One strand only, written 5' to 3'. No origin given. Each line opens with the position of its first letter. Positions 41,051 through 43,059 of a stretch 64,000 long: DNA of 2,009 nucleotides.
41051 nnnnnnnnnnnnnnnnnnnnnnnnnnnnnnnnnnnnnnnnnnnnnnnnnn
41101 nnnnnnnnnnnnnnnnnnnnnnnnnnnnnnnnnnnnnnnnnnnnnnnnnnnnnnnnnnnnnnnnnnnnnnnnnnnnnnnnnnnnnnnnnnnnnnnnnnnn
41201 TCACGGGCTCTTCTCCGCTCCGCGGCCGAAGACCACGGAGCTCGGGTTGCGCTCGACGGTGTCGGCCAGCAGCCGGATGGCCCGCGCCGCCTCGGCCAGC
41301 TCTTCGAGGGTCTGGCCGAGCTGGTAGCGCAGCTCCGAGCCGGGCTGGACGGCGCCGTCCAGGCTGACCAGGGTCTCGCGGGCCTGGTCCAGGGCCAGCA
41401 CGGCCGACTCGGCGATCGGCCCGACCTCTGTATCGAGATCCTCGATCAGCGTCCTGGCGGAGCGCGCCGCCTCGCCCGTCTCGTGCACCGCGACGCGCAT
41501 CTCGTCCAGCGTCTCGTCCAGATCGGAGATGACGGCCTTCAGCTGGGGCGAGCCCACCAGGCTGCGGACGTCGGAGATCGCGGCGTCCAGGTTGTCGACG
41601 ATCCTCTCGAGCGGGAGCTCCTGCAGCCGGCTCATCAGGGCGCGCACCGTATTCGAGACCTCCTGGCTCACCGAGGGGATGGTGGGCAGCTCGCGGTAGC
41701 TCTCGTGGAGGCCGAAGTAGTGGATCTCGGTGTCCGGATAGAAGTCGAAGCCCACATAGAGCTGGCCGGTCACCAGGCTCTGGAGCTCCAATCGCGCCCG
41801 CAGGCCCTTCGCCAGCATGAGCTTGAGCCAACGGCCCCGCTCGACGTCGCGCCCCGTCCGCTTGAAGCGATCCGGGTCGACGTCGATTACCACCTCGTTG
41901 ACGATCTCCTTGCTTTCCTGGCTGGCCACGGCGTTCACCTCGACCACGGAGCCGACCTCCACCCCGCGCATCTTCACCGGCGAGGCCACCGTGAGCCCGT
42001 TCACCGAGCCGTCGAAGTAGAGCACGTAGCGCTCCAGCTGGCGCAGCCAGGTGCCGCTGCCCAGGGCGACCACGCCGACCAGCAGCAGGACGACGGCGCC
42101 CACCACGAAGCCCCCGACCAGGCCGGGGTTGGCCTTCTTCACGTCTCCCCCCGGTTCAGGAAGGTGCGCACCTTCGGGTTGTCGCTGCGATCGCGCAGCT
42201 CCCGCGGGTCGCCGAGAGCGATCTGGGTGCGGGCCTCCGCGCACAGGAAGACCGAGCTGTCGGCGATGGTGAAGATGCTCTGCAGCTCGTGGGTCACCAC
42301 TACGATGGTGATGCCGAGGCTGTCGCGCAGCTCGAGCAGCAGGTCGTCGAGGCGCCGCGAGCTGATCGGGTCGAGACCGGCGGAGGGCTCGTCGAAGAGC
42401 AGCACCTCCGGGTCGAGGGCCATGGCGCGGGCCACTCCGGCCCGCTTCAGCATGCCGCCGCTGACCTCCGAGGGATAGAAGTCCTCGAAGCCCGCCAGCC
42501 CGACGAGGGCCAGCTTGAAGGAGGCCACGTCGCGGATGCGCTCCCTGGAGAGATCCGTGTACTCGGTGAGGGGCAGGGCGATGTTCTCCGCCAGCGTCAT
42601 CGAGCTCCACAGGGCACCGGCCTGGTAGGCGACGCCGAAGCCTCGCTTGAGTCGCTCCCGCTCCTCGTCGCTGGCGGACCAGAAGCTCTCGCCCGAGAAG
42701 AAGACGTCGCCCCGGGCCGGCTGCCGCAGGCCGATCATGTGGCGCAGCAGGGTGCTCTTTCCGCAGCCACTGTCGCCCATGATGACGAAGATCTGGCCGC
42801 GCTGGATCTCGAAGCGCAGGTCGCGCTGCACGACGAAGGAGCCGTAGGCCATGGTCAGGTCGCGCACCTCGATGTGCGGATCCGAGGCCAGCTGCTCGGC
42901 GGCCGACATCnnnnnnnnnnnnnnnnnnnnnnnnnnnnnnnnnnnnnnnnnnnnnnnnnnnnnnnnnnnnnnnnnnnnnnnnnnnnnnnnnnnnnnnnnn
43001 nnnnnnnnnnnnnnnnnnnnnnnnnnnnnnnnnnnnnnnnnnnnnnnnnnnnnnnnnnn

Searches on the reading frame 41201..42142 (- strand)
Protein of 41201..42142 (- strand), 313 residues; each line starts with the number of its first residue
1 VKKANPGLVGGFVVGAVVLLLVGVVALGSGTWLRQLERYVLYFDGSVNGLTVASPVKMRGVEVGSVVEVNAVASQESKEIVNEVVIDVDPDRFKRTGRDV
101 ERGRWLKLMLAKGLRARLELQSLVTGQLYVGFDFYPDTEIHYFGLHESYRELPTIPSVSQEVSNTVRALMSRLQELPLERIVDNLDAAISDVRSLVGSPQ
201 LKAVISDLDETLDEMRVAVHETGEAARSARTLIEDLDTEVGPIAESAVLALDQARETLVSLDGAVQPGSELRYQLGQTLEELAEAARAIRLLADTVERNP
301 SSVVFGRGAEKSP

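Call 16: search_protein_families(library=pfam, proteins=[window:41201-42142:-], max_evalue=0.001)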
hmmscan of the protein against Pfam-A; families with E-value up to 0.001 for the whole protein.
window:41201-42142:- (313 aa): 1 family
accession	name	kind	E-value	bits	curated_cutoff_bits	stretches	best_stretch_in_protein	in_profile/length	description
PF02470.25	MlaD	-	2.8e-10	40.7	25.1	1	38-133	4-79/81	MlaD protein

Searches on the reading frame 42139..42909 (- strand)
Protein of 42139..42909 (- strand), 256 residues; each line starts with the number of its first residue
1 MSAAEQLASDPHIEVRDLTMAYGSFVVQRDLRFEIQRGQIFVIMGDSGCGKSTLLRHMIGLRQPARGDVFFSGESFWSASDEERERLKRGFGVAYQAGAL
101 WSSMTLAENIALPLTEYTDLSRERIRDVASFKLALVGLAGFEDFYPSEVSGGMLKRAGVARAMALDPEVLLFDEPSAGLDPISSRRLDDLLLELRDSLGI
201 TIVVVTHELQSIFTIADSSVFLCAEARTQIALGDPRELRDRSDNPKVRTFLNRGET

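Call 16: search_protein_families(library=pfam, proteins=[window:42139-42909:-], max_evalue=0.001)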
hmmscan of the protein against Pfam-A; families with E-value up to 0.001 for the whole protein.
window:42139-42909:- (256 aa): 4 families
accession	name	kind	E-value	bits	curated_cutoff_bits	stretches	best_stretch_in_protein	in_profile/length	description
PF00005.33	ABC_tran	-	6e-27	95.4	25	1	30-176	3-136/137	ABC transporter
PF13304.12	AAA_21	-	2.6e-08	34.7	27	1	144-208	233-299/304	AAA domain, putative AbiEii toxin, Type IV TA system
PF03193.22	RsgA_GTPase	-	0.00047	20.5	30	1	31-61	100-129/174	RsgA GTPase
PF13401.12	AAA_22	-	0.00065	20.5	27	0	37-65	4-32/130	AAA domain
